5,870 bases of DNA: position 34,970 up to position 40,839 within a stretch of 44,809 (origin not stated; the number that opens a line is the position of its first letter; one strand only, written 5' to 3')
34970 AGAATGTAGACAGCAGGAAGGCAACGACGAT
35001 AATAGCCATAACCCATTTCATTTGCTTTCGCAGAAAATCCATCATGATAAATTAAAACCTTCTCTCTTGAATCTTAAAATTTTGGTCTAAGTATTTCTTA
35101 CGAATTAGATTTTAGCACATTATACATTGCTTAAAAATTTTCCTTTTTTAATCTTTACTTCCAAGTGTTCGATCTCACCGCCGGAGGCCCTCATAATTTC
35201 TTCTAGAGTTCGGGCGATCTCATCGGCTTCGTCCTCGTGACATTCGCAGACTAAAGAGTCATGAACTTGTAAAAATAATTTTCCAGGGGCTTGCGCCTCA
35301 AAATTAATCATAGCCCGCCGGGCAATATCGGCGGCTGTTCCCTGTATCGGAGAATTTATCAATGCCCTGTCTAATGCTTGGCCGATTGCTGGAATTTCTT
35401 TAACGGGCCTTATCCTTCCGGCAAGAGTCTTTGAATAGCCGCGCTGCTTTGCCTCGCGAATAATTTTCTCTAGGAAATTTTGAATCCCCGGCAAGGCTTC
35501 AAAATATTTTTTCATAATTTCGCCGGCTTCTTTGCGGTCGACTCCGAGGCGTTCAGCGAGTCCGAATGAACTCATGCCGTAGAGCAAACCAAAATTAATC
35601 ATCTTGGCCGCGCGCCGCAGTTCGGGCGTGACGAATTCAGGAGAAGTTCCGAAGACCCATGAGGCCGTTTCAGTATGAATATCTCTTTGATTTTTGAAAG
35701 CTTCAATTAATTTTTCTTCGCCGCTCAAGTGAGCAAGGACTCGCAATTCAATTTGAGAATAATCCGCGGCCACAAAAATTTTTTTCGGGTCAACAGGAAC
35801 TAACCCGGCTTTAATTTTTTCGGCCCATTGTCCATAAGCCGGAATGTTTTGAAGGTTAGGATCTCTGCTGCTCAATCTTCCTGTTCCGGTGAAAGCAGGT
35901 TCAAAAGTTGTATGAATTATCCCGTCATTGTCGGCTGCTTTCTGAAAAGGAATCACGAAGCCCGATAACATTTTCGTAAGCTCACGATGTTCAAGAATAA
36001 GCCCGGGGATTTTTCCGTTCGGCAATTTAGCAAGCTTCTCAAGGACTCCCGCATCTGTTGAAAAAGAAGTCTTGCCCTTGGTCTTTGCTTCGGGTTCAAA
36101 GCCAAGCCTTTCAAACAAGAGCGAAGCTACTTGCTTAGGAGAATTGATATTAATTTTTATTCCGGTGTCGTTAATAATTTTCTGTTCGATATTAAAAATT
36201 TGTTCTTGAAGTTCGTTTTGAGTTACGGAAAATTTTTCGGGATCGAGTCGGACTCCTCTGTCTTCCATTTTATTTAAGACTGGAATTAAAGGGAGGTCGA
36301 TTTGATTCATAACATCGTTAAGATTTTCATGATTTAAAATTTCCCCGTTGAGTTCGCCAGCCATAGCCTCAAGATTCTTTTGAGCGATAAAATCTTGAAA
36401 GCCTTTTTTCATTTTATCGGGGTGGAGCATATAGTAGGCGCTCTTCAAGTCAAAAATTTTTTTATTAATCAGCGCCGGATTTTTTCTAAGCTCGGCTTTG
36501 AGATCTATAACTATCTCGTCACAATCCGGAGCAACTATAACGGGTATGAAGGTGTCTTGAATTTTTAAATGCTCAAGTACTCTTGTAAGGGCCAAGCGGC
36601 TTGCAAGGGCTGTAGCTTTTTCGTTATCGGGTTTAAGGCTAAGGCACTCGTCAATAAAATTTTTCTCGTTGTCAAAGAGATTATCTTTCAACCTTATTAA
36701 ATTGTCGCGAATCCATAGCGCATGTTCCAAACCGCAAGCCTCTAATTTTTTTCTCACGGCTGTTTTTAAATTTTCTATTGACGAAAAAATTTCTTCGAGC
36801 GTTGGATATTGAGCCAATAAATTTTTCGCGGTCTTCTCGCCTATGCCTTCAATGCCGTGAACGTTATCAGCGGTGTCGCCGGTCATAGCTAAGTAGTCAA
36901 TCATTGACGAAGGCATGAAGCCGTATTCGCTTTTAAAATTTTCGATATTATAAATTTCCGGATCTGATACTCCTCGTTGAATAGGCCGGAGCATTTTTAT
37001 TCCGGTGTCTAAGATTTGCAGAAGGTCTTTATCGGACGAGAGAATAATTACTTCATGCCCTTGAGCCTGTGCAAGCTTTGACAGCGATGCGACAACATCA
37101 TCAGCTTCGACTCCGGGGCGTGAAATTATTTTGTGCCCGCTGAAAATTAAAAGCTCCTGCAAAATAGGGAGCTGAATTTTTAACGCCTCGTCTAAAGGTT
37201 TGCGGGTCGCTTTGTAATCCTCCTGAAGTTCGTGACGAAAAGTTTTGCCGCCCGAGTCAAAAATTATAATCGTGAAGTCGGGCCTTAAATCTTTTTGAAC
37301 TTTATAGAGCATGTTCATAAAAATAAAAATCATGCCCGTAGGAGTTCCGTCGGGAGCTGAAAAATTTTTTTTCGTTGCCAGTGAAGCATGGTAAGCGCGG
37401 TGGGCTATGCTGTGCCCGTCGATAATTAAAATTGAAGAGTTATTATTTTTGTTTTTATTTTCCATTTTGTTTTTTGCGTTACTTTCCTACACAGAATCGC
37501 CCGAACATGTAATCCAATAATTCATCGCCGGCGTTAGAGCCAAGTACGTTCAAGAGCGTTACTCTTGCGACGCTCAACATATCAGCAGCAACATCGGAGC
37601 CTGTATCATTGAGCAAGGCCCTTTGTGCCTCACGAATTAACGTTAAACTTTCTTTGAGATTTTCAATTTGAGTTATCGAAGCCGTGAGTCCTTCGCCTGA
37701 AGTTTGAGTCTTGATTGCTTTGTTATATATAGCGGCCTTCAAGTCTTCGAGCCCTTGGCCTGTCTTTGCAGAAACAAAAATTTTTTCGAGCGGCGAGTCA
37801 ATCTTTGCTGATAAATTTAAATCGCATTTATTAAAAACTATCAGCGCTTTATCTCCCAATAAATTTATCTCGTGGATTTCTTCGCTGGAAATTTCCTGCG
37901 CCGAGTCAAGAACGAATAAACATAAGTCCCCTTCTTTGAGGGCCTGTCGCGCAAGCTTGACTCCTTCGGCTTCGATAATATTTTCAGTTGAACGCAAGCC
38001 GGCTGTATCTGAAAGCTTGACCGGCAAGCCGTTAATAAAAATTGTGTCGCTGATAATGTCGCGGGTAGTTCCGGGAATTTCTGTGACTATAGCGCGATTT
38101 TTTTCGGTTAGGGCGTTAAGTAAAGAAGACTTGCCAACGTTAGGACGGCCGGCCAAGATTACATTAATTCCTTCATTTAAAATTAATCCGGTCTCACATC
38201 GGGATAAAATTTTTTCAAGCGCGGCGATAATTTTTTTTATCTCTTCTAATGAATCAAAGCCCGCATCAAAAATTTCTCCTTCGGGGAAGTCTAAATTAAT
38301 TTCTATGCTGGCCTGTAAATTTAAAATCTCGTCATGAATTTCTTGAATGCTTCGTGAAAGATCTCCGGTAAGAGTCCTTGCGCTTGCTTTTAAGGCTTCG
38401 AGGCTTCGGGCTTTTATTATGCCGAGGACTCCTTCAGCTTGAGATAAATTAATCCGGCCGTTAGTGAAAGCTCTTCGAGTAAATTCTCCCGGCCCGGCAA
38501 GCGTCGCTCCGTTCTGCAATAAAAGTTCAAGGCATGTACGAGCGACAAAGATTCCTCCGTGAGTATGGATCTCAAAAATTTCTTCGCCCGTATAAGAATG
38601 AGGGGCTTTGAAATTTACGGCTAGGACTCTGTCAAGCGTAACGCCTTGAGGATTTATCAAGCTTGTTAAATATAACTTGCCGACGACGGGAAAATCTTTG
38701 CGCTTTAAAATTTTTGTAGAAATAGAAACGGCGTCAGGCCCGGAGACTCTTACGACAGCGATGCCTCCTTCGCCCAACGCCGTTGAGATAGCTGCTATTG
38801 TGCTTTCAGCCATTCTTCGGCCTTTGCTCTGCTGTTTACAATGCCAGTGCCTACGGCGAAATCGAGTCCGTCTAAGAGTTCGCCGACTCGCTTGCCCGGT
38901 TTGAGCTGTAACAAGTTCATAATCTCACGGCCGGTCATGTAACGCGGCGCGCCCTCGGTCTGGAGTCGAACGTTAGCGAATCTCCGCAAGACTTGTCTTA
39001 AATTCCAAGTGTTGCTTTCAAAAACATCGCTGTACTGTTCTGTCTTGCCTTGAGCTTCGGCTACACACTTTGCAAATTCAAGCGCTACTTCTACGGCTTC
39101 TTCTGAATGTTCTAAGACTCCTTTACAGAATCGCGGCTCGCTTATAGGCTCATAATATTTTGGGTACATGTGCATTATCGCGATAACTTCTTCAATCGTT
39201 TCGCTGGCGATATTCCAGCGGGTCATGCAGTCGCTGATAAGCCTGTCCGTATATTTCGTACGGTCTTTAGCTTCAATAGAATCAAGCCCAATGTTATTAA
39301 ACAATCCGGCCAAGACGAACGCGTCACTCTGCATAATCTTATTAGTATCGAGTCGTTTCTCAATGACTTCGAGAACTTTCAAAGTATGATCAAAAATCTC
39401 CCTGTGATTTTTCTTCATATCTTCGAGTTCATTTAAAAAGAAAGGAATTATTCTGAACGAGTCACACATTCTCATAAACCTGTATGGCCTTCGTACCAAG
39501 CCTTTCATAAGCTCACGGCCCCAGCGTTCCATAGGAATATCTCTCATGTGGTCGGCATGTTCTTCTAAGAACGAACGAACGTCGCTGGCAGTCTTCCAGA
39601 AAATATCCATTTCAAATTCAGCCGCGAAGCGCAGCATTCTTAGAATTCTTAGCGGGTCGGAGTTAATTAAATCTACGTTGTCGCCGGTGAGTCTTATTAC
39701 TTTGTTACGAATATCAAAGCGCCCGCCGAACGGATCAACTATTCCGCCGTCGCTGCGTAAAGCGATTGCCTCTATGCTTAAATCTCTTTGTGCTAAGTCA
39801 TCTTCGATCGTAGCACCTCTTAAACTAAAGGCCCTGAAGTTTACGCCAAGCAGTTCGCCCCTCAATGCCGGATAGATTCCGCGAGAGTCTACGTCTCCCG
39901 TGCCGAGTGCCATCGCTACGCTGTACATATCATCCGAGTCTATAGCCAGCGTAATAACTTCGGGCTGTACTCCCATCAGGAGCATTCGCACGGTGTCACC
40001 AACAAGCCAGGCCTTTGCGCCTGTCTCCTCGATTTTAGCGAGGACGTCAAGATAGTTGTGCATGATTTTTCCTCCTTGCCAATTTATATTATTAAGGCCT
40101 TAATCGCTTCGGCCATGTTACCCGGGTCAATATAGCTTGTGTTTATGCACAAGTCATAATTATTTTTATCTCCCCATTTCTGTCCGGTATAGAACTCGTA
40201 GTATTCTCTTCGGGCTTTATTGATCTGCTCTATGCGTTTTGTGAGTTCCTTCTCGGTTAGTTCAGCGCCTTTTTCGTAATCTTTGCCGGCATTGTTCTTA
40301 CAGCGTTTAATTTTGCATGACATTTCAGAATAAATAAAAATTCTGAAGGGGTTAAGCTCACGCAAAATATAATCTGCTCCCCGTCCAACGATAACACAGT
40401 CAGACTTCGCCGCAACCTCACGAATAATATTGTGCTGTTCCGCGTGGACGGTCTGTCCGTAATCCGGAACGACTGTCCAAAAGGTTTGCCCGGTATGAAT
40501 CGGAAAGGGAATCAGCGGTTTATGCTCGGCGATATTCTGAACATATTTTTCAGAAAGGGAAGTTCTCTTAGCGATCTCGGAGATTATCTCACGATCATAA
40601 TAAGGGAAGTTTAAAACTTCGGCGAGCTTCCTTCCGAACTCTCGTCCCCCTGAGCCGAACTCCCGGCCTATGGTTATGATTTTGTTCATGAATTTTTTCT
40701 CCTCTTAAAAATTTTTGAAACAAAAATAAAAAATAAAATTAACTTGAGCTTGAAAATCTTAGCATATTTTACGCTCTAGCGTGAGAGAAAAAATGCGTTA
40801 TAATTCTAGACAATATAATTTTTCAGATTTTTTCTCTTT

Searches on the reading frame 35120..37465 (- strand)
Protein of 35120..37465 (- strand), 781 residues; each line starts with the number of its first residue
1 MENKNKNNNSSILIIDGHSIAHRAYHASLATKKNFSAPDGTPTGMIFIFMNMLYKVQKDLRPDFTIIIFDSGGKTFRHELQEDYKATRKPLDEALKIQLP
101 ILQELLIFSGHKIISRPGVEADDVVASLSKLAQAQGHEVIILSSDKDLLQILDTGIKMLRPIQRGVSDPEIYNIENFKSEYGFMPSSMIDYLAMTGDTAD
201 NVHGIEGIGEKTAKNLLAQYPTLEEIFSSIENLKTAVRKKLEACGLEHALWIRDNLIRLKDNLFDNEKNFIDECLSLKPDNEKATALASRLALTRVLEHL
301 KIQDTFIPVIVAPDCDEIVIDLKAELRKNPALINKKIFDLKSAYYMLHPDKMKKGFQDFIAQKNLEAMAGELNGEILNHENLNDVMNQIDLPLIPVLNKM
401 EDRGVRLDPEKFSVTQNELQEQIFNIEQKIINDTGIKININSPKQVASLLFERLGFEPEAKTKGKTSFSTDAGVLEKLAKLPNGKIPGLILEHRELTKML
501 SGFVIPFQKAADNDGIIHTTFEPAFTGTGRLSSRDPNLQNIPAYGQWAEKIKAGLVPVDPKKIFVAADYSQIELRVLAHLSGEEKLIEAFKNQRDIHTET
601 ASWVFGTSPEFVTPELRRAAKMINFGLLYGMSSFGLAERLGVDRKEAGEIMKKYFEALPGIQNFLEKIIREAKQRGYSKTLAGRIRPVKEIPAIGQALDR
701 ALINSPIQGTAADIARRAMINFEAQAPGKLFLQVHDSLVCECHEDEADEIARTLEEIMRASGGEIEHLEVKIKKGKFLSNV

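Call 60: search_protein_families(library=pfam, proteins=[window:35120-37465:-])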
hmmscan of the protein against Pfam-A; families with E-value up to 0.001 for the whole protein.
window:35120-37465:- (781 aa): 4 families
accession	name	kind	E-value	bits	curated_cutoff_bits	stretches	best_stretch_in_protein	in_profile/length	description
PF00476.26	DNA_pol_A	-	1.5e-117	393.2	34.3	1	412-773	4-374/381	DNA polymerase family A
PF02739.22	5_3_exonuc_N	-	4.4e-47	160.3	34.3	1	12-182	2-164/164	5'-3' exonuclease, N-terminal resolvase-like domain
PF01367.25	5_3_exonuc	-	1.6e-19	70.6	40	1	184-261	2-78/97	5'-3' exonuclease, C-terminal SAM fold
PF14520.12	HHH_5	-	0.00015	22.7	27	0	204-229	6-32/57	Helix-hairpin-helix domain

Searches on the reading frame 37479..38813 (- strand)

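Call 60: search_protein_families(library=pfam, proteins=[window:37479-38813:-])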
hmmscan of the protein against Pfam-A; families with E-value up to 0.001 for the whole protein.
window:37479-38813:- (444 aa): 7 families
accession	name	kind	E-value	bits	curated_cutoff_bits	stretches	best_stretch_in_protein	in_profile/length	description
PF10396.14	TrmE_N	-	9.8e-39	132.6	29.8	1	5-120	1-117/117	GTP-binding protein TrmE N-terminus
PF12631.12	MnmE_helical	-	1.2e-38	133.8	40.1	1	123-441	1-211/211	MnmE helical domain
PF01926.29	MMR_HSR1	-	5.6e-25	88.1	21.9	1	218-329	2-113/113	50S ribosome-binding GTPase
PF02421.24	FeoB_N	-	2.2e-10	40.7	27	1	217-338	2-123/156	Ferrous iron transport protein B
PF00350.29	Dynamin_N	-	1.2e-05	25.8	27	0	219-251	2-34/168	Dynamin family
PF03193.22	RsgA_GTPase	-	0.00015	22.1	30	0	217-247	108-138/174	RsgA GTPase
PF16897.10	MMR_HSR1_Xtn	-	0.00049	20.5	35.2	0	322-365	57-103/106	C-terminal region of MMR_HSR1 domain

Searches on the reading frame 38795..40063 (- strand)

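Call 60: search_protein_families(library=pfam, proteins=[window:38795-40063:-])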
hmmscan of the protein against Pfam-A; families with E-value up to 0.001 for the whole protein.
window:38795-40063:- (422 aa): 1 family
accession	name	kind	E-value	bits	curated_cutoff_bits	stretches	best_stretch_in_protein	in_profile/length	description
PF01743.26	PolyA_pol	-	1.3e-08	35.7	23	1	84-124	85-126/126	Poly A polymerase head domain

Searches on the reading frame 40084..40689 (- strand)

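Call 61: search_protein_families(library=pfam, proteins=[window:40084-40689:-])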
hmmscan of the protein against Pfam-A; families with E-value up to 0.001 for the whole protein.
window:40084-40689:- (201 aa): 1 family
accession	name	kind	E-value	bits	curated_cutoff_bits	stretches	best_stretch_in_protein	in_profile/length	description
PF13189.12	Cytidylate_kin2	-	6.7e-47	160.4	28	1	4-185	1-175/176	Cytidylate kinase-like family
